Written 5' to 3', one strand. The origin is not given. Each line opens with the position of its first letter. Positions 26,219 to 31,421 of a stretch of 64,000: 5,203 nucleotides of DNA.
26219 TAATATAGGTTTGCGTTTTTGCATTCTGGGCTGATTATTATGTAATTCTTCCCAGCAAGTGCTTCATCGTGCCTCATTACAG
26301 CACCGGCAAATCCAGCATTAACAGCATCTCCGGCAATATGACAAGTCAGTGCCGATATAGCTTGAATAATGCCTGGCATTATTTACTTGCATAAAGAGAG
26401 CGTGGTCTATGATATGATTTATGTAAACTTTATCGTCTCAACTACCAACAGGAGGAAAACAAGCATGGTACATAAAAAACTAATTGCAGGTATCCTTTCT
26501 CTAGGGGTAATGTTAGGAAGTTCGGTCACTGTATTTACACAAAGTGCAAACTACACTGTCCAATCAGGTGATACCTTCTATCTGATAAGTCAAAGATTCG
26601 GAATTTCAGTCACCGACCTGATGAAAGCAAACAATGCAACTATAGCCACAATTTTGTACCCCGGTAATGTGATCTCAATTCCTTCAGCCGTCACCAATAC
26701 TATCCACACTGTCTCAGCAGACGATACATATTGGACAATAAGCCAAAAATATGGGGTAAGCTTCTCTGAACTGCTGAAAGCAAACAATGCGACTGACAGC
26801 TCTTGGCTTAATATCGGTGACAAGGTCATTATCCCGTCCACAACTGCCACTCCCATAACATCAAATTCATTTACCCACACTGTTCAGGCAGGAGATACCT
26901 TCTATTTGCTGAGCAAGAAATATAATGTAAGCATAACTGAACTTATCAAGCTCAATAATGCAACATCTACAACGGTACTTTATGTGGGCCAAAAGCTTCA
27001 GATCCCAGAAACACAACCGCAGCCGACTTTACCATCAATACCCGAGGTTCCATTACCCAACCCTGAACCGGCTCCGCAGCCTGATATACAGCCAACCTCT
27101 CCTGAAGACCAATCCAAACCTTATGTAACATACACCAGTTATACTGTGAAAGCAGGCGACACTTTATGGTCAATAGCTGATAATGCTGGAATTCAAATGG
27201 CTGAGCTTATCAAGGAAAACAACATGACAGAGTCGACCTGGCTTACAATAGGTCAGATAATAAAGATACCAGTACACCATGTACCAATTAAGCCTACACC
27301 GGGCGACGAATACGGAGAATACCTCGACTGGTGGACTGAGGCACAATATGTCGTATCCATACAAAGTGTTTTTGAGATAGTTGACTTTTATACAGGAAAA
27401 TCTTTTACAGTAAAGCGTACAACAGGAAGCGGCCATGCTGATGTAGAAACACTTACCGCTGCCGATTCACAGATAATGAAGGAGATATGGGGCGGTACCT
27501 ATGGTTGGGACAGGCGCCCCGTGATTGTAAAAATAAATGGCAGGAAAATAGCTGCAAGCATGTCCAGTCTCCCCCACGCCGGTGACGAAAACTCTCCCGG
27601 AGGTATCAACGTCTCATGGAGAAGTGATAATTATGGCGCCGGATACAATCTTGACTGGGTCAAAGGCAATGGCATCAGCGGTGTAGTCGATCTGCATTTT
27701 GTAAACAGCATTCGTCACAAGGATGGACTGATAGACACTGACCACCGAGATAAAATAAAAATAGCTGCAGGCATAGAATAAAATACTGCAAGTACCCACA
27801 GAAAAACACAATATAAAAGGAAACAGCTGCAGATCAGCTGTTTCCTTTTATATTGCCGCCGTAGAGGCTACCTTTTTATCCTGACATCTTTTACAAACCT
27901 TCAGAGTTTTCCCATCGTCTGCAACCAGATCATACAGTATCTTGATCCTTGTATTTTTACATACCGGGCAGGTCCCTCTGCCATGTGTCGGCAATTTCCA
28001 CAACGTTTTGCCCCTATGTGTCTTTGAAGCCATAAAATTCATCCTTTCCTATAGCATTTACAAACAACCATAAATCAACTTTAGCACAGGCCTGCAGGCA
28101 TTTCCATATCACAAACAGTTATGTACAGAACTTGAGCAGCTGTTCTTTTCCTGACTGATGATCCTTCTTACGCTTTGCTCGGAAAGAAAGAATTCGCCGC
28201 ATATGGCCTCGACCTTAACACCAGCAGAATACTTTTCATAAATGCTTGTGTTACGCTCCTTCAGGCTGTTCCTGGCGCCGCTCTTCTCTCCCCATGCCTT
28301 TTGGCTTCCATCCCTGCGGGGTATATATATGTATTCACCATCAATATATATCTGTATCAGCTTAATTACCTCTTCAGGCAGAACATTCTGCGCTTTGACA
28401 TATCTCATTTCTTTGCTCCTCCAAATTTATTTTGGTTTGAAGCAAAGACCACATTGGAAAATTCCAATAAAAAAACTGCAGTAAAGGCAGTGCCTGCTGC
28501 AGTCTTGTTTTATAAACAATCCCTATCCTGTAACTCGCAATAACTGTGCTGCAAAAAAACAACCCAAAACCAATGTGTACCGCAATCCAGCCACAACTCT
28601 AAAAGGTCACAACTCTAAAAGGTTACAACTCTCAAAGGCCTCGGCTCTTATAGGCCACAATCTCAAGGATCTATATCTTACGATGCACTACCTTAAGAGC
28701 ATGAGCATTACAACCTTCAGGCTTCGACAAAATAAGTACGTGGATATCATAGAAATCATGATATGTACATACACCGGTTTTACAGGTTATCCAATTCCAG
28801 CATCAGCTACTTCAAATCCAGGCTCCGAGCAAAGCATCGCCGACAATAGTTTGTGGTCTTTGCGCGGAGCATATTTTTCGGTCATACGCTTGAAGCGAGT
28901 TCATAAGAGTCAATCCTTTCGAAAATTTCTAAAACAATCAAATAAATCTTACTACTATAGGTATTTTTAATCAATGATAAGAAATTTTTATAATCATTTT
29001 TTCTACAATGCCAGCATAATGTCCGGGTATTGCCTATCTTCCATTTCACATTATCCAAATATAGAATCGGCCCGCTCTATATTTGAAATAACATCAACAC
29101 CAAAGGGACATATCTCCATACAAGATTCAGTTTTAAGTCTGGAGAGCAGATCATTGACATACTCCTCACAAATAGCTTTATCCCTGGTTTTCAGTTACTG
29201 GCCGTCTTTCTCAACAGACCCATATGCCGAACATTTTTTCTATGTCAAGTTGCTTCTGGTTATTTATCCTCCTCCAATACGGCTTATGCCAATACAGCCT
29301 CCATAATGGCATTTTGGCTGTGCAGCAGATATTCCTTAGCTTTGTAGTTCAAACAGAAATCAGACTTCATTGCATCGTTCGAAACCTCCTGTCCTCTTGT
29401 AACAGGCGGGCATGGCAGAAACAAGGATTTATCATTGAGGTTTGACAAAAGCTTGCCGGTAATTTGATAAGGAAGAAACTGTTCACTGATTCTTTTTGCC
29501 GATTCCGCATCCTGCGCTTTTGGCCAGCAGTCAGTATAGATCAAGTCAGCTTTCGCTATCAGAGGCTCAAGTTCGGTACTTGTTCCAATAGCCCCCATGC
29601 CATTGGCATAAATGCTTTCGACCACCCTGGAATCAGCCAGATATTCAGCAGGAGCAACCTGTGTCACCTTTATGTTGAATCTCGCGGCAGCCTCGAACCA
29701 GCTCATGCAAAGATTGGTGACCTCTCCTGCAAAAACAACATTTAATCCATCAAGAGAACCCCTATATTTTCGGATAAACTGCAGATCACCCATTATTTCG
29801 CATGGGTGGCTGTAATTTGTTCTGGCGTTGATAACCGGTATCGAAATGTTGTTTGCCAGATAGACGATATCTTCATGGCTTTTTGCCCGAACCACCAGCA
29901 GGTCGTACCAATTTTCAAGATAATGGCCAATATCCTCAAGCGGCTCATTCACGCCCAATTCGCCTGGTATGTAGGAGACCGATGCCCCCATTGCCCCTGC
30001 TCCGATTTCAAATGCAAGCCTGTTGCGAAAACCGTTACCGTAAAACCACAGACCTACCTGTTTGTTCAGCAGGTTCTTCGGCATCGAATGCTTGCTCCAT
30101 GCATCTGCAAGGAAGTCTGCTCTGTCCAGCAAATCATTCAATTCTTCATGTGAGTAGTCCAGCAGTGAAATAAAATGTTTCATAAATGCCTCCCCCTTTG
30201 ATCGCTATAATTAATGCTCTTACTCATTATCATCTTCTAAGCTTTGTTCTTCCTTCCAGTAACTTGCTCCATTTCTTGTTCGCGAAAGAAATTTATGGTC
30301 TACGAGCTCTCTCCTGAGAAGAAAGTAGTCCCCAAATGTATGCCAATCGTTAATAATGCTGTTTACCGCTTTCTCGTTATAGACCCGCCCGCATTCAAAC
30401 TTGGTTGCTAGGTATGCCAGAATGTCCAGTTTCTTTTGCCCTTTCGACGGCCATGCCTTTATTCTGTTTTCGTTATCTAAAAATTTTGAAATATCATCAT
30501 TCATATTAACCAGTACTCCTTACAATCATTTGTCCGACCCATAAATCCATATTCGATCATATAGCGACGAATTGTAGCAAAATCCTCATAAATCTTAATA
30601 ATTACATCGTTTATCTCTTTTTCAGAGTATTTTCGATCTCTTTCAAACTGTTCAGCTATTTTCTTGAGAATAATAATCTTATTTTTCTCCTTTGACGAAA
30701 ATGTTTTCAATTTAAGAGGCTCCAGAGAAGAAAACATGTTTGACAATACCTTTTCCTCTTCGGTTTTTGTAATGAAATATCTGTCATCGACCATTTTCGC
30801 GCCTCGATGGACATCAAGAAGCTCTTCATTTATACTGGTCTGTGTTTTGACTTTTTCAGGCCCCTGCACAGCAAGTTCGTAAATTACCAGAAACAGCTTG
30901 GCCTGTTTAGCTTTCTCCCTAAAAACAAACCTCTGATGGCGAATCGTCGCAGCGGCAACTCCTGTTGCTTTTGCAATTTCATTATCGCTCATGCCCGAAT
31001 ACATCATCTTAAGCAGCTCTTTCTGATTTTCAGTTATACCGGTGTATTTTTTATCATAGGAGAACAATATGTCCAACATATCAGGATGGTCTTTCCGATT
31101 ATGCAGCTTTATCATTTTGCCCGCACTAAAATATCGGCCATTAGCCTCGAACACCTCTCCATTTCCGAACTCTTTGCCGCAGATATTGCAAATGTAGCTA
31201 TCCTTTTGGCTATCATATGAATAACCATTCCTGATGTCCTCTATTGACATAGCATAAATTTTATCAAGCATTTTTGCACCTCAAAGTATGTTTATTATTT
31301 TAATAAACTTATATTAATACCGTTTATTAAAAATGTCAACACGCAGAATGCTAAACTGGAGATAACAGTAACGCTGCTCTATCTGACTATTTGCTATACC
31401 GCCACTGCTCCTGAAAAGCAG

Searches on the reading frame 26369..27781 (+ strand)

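Call 9: search_protein_families(library=pfam, proteins=[window:26369-27781:+], max_evalue=0.01)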
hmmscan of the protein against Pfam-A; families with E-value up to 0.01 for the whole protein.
window:26369-27781:+ (470 aa): 8 families
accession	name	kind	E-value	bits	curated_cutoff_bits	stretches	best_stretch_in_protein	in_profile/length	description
PF01476.26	LysM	-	2.8e-56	187.6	20.9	4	170-213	1-43/43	LysM domain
PF23446.1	LysM1_NFP_LYK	-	6.1e-14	53.1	36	0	120-156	17-54/60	NFP/LYK LysM1 domain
PF23473.1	LysM3_LYK4_5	-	1.5e-13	51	29.3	1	62-105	5-47/48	LYK4/5 LysM3 domain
PF23472.1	LysM2_CERK1_LYK3_4_5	-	3.1e-12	46.6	27.4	0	254-302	4-55/56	LYK3/4/5 LysM2 domain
PF23457.1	LysM2_NFP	-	4.6e-11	43.1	36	0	169-213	7-54/56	NFP LysM2 domain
PF23462.1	LysM3_NFP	-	1.2e-08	35.7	28.1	0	65-90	8-33/48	NFP LysM3 domain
PF23577.1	LysM_RLK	-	9.1e-06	26.1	27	0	258-286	3-30/44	LysM domain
PF23061.1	CUB_M02D8_5_2nd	-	0.0048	17.7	30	0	62-86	5-29/114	M02D8_5-like, second CUB domain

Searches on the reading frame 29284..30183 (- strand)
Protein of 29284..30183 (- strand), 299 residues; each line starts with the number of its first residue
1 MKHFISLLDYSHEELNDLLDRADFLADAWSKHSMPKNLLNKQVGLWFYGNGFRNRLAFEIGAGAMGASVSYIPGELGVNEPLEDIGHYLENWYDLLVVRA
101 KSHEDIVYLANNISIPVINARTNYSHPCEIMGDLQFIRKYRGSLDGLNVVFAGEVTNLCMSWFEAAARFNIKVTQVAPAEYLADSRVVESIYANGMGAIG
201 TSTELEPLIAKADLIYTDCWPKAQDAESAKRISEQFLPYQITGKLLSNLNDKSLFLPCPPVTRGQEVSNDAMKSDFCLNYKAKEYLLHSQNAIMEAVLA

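Call 9: search_protein_families(library=pfam, proteins=[window:29284-30183:-], max_evalue=0.01)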
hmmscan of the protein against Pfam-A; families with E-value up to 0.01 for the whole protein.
window:29284-30183:- (299 aa): 2 families
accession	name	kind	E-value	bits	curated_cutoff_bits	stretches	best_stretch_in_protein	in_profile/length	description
PF02729.26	OTCace_N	-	3.1e-28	99.2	29.9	1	2-138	1-147/148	Aspartate/ornithine carbamoyltransferase, carbamoyl-P binding domain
PF00185.30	OTCace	-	2.2e-26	93.2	29.4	1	145-296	1-156/157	Aspartate/ornithine carbamoyltransferase, Asp/Orn binding domain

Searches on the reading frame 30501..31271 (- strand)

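Call 9: search_protein_families(library=pfam, proteins=[window:30501-31271:-], max_evalue=0.01)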
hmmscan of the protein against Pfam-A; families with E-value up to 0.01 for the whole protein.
window:30501-31271:- (256 aa): 3 families
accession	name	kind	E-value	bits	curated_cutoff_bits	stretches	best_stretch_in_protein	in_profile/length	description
PF09860.14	DUF2087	-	1.5e-27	95.9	22.4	1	187-254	1-68/69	Uncharacterized protein conserved in bacteria (DUF2087)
PF00196.25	GerE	-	0.00077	19.5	23.5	1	80-111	4-35/57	Bacterial regulatory proteins, luxR family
PF18500.6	CadC_C1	-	0.0081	16.7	25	0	145-184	82-121/134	CadC C-terminal domain 1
